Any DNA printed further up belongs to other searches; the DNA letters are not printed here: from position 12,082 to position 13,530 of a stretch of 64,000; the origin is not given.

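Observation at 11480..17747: Unassigned demethylation/oxidation gene set: SAM-MTase, DmdA-like GcvT protein, two SDRs and an LhpBEF/HcnCAB-type three-subunit flavo-iron-sulfur dehydrogenase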

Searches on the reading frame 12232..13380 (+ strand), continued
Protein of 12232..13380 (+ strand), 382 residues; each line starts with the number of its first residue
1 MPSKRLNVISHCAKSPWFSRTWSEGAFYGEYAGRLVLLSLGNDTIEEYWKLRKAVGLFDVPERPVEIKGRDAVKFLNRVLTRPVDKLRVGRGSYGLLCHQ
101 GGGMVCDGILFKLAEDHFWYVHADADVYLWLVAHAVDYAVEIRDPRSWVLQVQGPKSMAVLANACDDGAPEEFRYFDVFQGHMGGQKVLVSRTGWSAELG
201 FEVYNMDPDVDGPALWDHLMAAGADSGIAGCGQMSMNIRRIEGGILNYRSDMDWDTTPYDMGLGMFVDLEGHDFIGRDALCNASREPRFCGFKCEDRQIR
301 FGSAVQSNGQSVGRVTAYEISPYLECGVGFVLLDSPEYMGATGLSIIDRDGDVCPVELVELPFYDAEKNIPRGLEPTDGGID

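Call 59: search_protein_families(library=ncbifam, proteins=[L034:14263-15483:+, L036:9911-11128:+, L043:9932-11122:+, L061:9932-11167:+, L030:180-1334:+, P0116, P0115, L021:10001-11149:+, L062:9872-11119:+, L053:10001-11089:+], max_evalue=1e-20)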
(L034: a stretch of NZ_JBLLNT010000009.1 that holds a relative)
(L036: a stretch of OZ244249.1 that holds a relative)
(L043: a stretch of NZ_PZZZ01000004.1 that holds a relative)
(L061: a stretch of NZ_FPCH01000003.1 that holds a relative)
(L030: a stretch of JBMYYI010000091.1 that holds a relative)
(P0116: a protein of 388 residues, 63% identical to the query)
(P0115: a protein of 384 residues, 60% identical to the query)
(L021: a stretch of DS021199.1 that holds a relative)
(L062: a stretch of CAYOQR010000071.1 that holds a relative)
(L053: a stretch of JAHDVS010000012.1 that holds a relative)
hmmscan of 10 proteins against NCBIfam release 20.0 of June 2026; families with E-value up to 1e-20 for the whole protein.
L034:14263-15483:+ (406 aa): 7 families
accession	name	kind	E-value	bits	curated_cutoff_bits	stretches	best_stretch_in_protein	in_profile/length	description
NF009133.0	PRK12486.1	equivalog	1.9e-52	178.4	410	1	47-374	28-360/369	dimethylsulfoniopropionate demethylase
NF053776.1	TmaoDeMthMsil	equivalog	9.5e-51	173.2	1100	1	56-388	409-758/763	trimethylamine N-oxide demethylase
NF001567.0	PRK00389.1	subfamily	9e-38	130.1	300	1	86-385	56-354/359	glycine cleavage system aminomethyltransferase GcvT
TIGR01372.1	soxA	subfamily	1.6e-33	115.6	1164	1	58-385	640-988/996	sarcosine oxidase subunit alpha family protein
TIGR00528.1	gcvT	equivalog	5.3e-25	88.1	235.85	1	71-366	38-343/362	glycine cleavage system aminomethyltransferase GcvT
NF010093.0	PRK13579.1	equivalog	8.8e-23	80.7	459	1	86-365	63-346/371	glycine cleavage system aminomethyltransferase GcvT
NF047633.1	SyrngDmethDesA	equivalog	2.2e-21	75.9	800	0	67-266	40-250/453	syringate O-demethylase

L036:9911-11128:+ (405 aa): 6 families
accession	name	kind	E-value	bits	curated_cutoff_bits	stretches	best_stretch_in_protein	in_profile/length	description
NF053776.1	TmaoDeMthMsil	equivalog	3.7e-54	184.5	1100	1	39-396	387-762/763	trimethylamine N-oxide demethylase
NF001567.0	PRK00389.1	subfamily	3.4e-46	157.8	300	1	39-392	5-357/359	glycine cleavage system aminomethyltransferase GcvT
NF009133.0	PRK12486.1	equivalog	2.9e-44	151.5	410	1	51-380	27-362/369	dimethylsulfoniopropionate demethylase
TIGR01372.1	soxA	subfamily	9.4e-39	132.9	1164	1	65-392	642-991/996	sarcosine oxidase subunit alpha family protein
TIGR00528.1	gcvT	equivalog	1.1e-33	116.6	235.85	1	39-372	3-345/362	glycine cleavage system aminomethyltransferase GcvT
NF010093.0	PRK13579.1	equivalog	3.1e-24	85.5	459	1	52-389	24-365/371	glycine cleavage system aminomethyltransferase GcvT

L043:9932-11122:+ (396 aa): 6 families
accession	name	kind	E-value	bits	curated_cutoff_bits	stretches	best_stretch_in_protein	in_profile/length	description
NF053776.1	TmaoDeMthMsil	equivalog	2.1e-62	211.7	1100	1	37-383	400-762/763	trimethylamine N-oxide demethylase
NF001567.0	PRK00389.1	subfamily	2.3e-57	194.6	300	1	26-379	7-357/359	glycine cleavage system aminomethyltransferase GcvT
NF009133.0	PRK12486.1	equivalog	1.7e-50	172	410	1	24-372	14-367/369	dimethylsulfoniopropionate demethylase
TIGR00528.1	gcvT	equivalog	1.6e-44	152.3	235.85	1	28-368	7-354/362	glycine cleavage system aminomethyltransferase GcvT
TIGR01372.1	soxA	subfamily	3.1e-44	151.1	1164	1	60-379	652-991/996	sarcosine oxidase subunit alpha family protein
NF010093.0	PRK13579.1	equivalog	2.2e-35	122.2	459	1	26-375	13-364/371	glycine cleavage system aminomethyltransferase GcvT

L061:9932-11167:+ (411 aa): 6 families
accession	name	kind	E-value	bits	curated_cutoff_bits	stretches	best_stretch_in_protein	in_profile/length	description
NF053776.1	TmaoDeMthMsil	equivalog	3.7e-65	220.8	1100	1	37-383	400-762/763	trimethylamine N-oxide demethylase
NF009133.0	PRK12486.1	equivalog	1e-54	185.9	410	1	24-370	14-365/369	dimethylsulfoniopropionate demethylase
NF001567.0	PRK00389.1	subfamily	1.7e-54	185.2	300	1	26-380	7-358/359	glycine cleavage system aminomethyltransferase GcvT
TIGR00528.1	gcvT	equivalog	2.4e-40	138.6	235.85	1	26-375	5-360/362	glycine cleavage system aminomethyltransferase GcvT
TIGR01372.1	soxA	subfamily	8.2e-38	129.8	1164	1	59-379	651-991/996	sarcosine oxidase subunit alpha family protein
NF010093.0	PRK13579.1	equivalog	8.5e-33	113.6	459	1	25-374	12-363/371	glycine cleavage system aminomethyltransferase GcvT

L030:180-1334:+ (384 aa): 8 families
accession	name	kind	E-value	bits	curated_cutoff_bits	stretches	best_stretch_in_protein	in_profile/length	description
NF053776.1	TmaoDeMthMsil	equivalog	6.9e-57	193.5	1100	1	13-372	386-762/763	trimethylamine N-oxide demethylase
NF001567.0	PRK00389.1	subfamily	3.3e-52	177.6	300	1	14-369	5-358/359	glycine cleavage system aminomethyltransferase GcvT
NF009133.0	PRK12486.1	equivalog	9e-49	166.3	410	1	43-349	43-355/369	dimethylsulfoniopropionate demethylase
TIGR00528.1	gcvT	equivalog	2.4e-40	138.6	235.85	1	20-364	9-360/362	glycine cleavage system aminomethyltransferase GcvT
TIGR01372.1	soxA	subfamily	8.5e-39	133.1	1164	1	44-337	646-961/996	sarcosine oxidase subunit alpha family protein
NF010093.0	PRK13579.1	equivalog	1.1e-27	96.9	459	1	20-366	17-366/371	glycine cleavage system aminomethyltransferase GcvT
NF047885.1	VanMgalDeMLigM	equivalog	7e-27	94.5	580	0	47-246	38-251/461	vanillate/3-O-methylgallate O-demethylase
NF047633.1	SyrngDmethDesA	equivalog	3.5e-25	88.4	800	0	65-245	59-249/453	syringate O-demethylase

P0116 (388 aa): 7 families
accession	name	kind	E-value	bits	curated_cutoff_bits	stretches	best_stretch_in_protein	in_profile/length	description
NF001567.0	PRK00389.1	subfamily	3.2e-55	187.5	300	1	35-382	12-357/359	glycine cleavage system aminomethyltransferase GcvT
NF053776.1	TmaoDeMthMsil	equivalog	5.7e-54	183.8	1100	1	29-386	388-762/763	trimethylamine N-oxide demethylase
NF009133.0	PRK12486.1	equivalog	1.6e-48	165.5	410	1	42-365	29-357/369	dimethylsulfoniopropionate demethylase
TIGR00528.1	gcvT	equivalog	4e-43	147.7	235.85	1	28-378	3-360/362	glycine cleavage system aminomethyltransferase GcvT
TIGR01372.1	soxA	subfamily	2.3e-38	131.6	1164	1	60-382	648-991/996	sarcosine oxidase subunit alpha family protein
NF010093.0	PRK13579.1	equivalog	9.8e-34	116.7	459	1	30-379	13-365/371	glycine cleavage system aminomethyltransferase GcvT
NF047885.1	VanMgalDeMLigM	equivalog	1.3e-22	80.4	580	0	59-259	36-250/461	vanillate/3-O-methylgallate O-demethylase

P0115 (384 aa): 8 families
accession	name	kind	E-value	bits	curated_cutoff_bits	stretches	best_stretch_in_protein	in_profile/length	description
NF053776.1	TmaoDeMthMsil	equivalog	5.2e-56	190.6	1100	1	13-372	386-762/763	trimethylamine N-oxide demethylase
NF001567.0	PRK00389.1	subfamily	7.3e-52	176.5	300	1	14-369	5-358/359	glycine cleavage system aminomethyltransferase GcvT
NF009133.0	PRK12486.1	equivalog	2.6e-48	164.8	410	1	43-349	43-355/369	dimethylsulfoniopropionate demethylase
TIGR00528.1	gcvT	equivalog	5e-40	137.5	235.85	1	20-364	9-360/362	glycine cleavage system aminomethyltransferase GcvT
TIGR01372.1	soxA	subfamily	1.2e-38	132.5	1164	1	44-337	646-961/996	sarcosine oxidase subunit alpha family protein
NF010093.0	PRK13579.1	equivalog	3.7e-27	95.1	459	1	20-366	17-366/371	glycine cleavage system aminomethyltransferase GcvT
NF047885.1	VanMgalDeMLigM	equivalog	3.6e-26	92.1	580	0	47-246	38-251/461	vanillate/3-O-methylgallate O-demethylase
NF047633.1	SyrngDmethDesA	equivalog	9.7e-25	87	800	0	65-245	59-249/453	syringate O-demethylase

L021:10001-11149:+ (382 aa): 7 families
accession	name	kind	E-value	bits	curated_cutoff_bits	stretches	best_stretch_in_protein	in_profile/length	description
NF009133.0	PRK12486.1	equivalog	1.9e-49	168.6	410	1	39-340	39-346/369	dimethylsulfoniopropionate demethylase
NF001567.0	PRK00389.1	subfamily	7.8e-48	163.2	300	1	44-368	34-357/359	glycine cleavage system aminomethyltransferase GcvT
NF053776.1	TmaoDeMthMsil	equivalog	3.9e-45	154.6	1100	1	45-372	419-762/763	trimethylamine N-oxide demethylase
TIGR00528.1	gcvT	equivalog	7.5e-35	120.5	235.85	1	45-365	33-361/362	glycine cleavage system aminomethyltransferase GcvT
TIGR01372.1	soxA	subfamily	3e-32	111.4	1164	1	46-367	648-990/996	sarcosine oxidase subunit alpha family protein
NF010093.0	PRK13579.1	equivalog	2.5e-24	85.8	459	1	47-365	44-365/371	glycine cleavage system aminomethyltransferase GcvT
NF047633.1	SyrngDmethDesA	equivalog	3.4e-21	75.3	800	0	49-242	41-246/453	syringate O-demethylase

L062:9872-11119:+ (415 aa): 7 families
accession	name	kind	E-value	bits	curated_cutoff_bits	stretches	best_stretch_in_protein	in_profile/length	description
NF053776.1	TmaoDeMthMsil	equivalog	1.9e-65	221.8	1100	1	57-397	400-757/763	trimethylamine N-oxide demethylase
NF001567.0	PRK00389.1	subfamily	2.2e-59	201.2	300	1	48-397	9-356/359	glycine cleavage system aminomethyltransferase GcvT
NF009133.0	PRK12486.1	equivalog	1.2e-47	162.7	410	1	45-384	15-360/369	dimethylsulfoniopropionate demethylase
TIGR01372.1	soxA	subfamily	1e-46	159.2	1164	1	80-401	652-994/996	sarcosine oxidase subunit alpha family protein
TIGR00528.1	gcvT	equivalog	2.2e-45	155.1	235.85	1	50-395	9-361/362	glycine cleavage system aminomethyltransferase GcvT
NF010093.0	PRK13579.1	equivalog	1.7e-33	115.9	459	1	46-396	13-366/371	glycine cleavage system aminomethyltransferase GcvT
NF047885.1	VanMgalDeMLigM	equivalog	2.3e-21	76.3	580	0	78-276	39-250/461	vanillate/3-O-methylgallate O-demethylase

L053:10001-11089:+ (363 aa): 7 families
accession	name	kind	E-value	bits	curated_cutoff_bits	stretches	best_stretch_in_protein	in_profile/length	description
NF053776.1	TmaoDeMthMsil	equivalog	4e-60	204.2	1100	1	13-360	399-762/763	trimethylamine N-oxide demethylase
NF001567.0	PRK00389.1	subfamily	3.4e-48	164.4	300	1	2-357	6-358/359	glycine cleavage system aminomethyltransferase GcvT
NF009133.0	PRK12486.1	equivalog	1.2e-47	162.7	410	1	11-319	24-337/369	dimethylsulfoniopropionate demethylase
TIGR00528.1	gcvT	equivalog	1.8e-37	129.1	235.85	1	1-322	3-331/362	glycine cleavage system aminomethyltransferase GcvT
TIGR01372.1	soxA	subfamily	1.1e-36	126.1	1164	1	38-355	652-990/996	sarcosine oxidase subunit alpha family protein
NF010093.0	PRK13579.1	equivalog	4.4e-29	101.4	459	1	3-354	13-366/371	glycine cleavage system aminomethyltransferase GcvT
NF047885.1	VanMgalDeMLigM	equivalog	1.9e-22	79.8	580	0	36-233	39-251/461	vanillate/3-O-methylgallate O-demethylase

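Call 69: search_solved_structures(query=L001:7074-9116:-, max_evalue=1e-20)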
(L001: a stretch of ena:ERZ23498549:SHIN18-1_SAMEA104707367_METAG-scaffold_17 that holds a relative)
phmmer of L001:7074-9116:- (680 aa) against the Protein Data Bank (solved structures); distinct sequences matched with E-value up to 1e-20: 42.
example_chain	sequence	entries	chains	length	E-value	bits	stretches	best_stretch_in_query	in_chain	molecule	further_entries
6qkg_A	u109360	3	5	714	9.5e-63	215.5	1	7-615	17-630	NCR A | NCR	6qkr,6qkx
1ps9_A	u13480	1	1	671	2.3e-55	191.1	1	7-492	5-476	2,4-dienoyl-CoA reductase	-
6l6j_A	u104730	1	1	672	1.3e-40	142.3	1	2-552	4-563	Oxidored_FMN domain-containing protein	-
3k30_A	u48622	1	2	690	6.2e-37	130.2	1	5-607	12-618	Histamine dehydrogenase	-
1djq_A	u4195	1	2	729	2.1e-35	125.1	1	2-484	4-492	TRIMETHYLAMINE DEHYDROGENASE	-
1djn_A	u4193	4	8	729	4e-35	124.2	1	2-484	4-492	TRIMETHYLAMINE DEHYDROGENASE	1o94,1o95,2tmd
6de6_A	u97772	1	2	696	4.8e-34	120.6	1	82-548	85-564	Histamine dehydrogenase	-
9iuv_A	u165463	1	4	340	9.2e-29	103.2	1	7-329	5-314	NADPH dehydrogenase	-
3krz_A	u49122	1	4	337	5e-28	100.8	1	8-259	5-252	NADH:flavin oxidoreductase/NADH oxidase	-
3kru_A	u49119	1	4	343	5.3e-28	100.7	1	8-259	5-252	NADH:flavin oxidoreductase/NADH oxidase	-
3gr7_A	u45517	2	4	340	1e-27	99.8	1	4-330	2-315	NADPH dehydrogenase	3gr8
8pun_A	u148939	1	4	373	2.1e-26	95.4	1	7-329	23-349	NADPH dehydrogenase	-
8x0j_A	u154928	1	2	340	1.5e-25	92.5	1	4-325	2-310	NADPH dehydrogenase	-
2gou_A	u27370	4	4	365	2e-25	92.2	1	6-338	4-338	oxidoreductase, FMN-binding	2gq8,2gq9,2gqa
4awu_A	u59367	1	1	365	2.3e-25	92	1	6-338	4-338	OXIDOREDUCTASE, FMN-BINDING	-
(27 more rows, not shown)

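Call 70: search_solved_structures(query=L036:11125-13227:+, max_evalue=1e-10)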
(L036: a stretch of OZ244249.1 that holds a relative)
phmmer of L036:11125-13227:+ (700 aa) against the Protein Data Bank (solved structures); distinct sequences matched with E-value up to 1e-10: 10.
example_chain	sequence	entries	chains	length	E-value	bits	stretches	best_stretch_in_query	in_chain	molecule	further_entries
8wzu_A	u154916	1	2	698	7.4e-56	192.9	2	16-355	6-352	4-hydroxybutyrate--CoA ligase [ADP-forming]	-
7cm9_A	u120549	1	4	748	3e-54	187.6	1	9-695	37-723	DMSP lyase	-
9y43_A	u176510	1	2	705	2.8e-52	181.1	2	12-319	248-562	3-hydroxypropionate--CoA ligase [ADP-forming]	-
9it0_A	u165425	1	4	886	1.3e-39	139.2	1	12-699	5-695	Protein acetyltransferase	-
2csu_A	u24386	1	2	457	1.7e-39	138.8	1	37-412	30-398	457aa long hypothetical protein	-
9isq_A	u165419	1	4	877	2.4e-39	138.3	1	13-699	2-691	Protein acetyltransferase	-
4xyl_A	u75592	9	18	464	1.5e-35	125.8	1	12-356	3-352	alpha subunit of Acyl-CoA synthetase (NDP forming) | Acyl-CoA synthetase (NDP forming) | alpha subunit of acetyl-CoA synthetase (NDP forming)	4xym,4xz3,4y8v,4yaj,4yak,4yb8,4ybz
1wr2_A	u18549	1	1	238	2.7e-19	72.1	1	489-694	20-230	hypothetical protein PH1789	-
4xyl_B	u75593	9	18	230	2.6e-15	58.9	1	488-695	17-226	beta subunit of Acyl-CoA synthetase (NDP forming) | Uncharacterized protein | beta subunit of acetyl-CoA synthetase (NDP forming)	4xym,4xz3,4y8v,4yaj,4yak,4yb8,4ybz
9isb_A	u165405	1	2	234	1.4e-11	46.6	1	475-698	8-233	Protein acetyltransferase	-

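Call 72: find_homologous_proteins(query=L036:11125-13227:+, max_evalue=1e-50)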
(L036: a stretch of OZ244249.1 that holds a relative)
Query L036:11125-13227:+ (700 aa): 1749 proteins with E <= 1e-50 among 8000 candidates; the best 120 are listed.
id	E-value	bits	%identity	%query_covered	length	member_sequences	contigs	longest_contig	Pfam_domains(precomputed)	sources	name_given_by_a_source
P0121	0.0e+0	1536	100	100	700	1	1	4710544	PF13607.12,PF13549.12,PF13380.13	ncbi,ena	-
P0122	0.0e+0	1396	91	100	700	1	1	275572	PF13607.12,PF13549.12,PF13380.13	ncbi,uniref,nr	ncbi:acetate--CoA ligase family protein [Ruegeria atlantica]|uniref:acetate--CoA ligase family prote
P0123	0.0e+0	1394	90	100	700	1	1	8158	PF13607.12,PF13549.12,PF13380.13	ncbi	-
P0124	0.0e+0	1384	91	100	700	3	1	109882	PF13607.12,PF13549.12,PF13380.13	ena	-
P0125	0.0e+0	1383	91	100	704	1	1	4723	PF13607.12,PF13549.12,PF13380.13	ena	-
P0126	0.0e+0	1374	89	100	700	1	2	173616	PF13607.12,PF13549.12,PF13380.13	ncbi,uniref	ncbi:MAG: acetate--CoA ligase family protein [Tateyamaria sp.]|uniref:acetate--CoA ligase family pro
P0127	0.0e+0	1373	89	100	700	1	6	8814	PF13607.12,PF13549.12,PF13380.13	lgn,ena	-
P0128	0.0e+0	1354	88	100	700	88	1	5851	PF13607.12,PF13549.12,PF13380.13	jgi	jgi:acyl-CoA synthetase (NDP forming)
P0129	0.0e+0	1347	87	100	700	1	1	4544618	PF13607.12,PF13549.12,PF13380.13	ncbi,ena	-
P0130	0.0e+0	1339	88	100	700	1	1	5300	PF13607.12,PF13549.12,PF13380.13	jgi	jgi:acetate---CoA ligase (ADP-forming)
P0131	0.0e+0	1337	87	100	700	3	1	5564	PF13607.12,PF13549.12,PF13380.13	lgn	-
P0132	0.0e+0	1313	86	100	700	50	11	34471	PF13607.12,PF13549.12,PF13380.13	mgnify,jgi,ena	mgnify:CR=1 FL=1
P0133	0.0e+0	1309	85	100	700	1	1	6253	PF13607.12,PF13549.12,PF13380.13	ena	-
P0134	0.0e+0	1295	83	100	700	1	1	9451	PF13607.12,PF13549.12,PF13380.13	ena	-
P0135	0.0e+0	1293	84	100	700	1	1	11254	PF13607.12,PF13549.12,PF13380.13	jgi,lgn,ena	-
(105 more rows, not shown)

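Call 73: find_encoding_contigs(protein=P0122, flank=9000, max_places=1)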
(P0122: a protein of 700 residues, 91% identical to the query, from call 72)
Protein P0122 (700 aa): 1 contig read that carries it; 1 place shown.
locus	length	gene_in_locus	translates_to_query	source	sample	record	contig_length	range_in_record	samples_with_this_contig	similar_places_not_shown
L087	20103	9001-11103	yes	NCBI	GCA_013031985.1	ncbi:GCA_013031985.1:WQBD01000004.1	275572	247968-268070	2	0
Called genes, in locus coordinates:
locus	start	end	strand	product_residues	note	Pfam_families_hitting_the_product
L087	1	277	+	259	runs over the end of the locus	PF09339:HTH_IclR, PF12802:MarR_2 (weak), PF01614:IclR_C, PF01590:GAF (weak)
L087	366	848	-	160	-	-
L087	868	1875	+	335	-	PF03797:Autotransporter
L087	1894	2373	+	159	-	PF06776:IalB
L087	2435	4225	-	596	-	PF13667:ThiC-associated, PF01964:ThiC_Rad_SAM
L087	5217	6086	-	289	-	PF00126:HTH_1, PF03466:LysR_substrate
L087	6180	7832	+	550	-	PF18158:AidB_N, PF02770:Acyl-CoA_dh_M, PF00441:Acyl-CoA_dh_1, PF08028:Acyl-CoA_dh_2, PF22924:ACOX_C_alpha1 (weak)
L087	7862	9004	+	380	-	PF01571:GCV_T, PF08669:GCV_T_C (weak)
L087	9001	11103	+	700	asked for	PF13380:CoA_binding_2, PF13607:Succ_CoA_lig, PF13549:ATP-grasp_5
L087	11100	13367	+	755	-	PF18364:Molybdopterin_N, PF00384:Molybdopterin, PF01568:Molydop_binding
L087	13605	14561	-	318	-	PF14226:DIOX_N, PF03171:2OG-FeII_Oxy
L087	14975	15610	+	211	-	PF02798:GST_N, PF13417:GST_N_3, PF13409:GST_N_2, PF00043:GST_C, PF13410:GST_C_2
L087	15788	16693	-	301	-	PF13344:Hydrolase_6, PF00702:Hydrolase (weak), PF13242:Hydrolase_like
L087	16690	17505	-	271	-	PF00528:BPD_transp_1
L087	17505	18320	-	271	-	PF00528:BPD_transp_1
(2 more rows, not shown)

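Call 78: search_solved_structures(query=L013:14520-15557:+, max_evalue=0.00001)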
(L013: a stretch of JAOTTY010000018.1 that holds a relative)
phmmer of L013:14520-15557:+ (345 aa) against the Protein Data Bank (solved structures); distinct sequences matched with E-value up to 0.00001: 15.
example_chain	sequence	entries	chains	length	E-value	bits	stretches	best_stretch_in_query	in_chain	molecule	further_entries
4edp_A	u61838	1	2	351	3.6e-29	105.2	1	16-342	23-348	ABC transporter, substrate-binding protein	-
3pu5_A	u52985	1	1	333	1.7e-13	53.7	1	24-344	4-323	extracellular solute-binding protein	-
6hly_A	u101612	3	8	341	8.9e-10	41.5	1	27-317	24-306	Agropine permease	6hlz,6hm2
4i1d_A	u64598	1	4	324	1.8e-09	40.5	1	100-340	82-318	ABC transporter substrate-binding protein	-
8y5h_E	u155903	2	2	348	2.5e-09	40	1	44-317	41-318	Spermidine/putrescine-binding periplasmic protein | Putrescine-binding periplasmic protein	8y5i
1pot_A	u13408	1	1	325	2.9e-09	39.8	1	53-317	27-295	SPERMIDINE/PUTRESCINE-BINDING PROTEIN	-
1poy_1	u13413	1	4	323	2.9e-09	39.8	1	53-317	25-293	SPERMIDINE/PUTRESCINE-BINDING PROTEIN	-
4r72_A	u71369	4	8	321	1.5e-08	37.5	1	40-286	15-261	ABC-type Fe3+ transport system, periplasmic component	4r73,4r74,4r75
6wce_A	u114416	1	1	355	9.3e-08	34.8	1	45-306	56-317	Pyridoxal-5-phosphate binding protein A (P5PA)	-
8x1a_B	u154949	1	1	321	3.4e-07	33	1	48-288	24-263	Iron(III) ABC transporter, periplasmic iron-compound-binding protein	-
4gl0_A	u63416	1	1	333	4.3e-07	32.6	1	43-317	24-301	Lmo0810 protein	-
6dgv_A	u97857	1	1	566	1.2e-06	31.2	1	30-326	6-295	Fluorescent GABA Sensor precursor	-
7xjm_A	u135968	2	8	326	3e-06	29.9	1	42-312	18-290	Putrescine-binding periplasmic protein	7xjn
9d57_A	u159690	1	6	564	9.5e-06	28.2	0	29-318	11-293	ABC transporter substrate-binding protein, Circular permuted superfolder GFP fusion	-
4eq7_A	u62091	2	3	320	1e-05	28.2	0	62-340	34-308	ABC transporter, substrate binding protein (Polyamine)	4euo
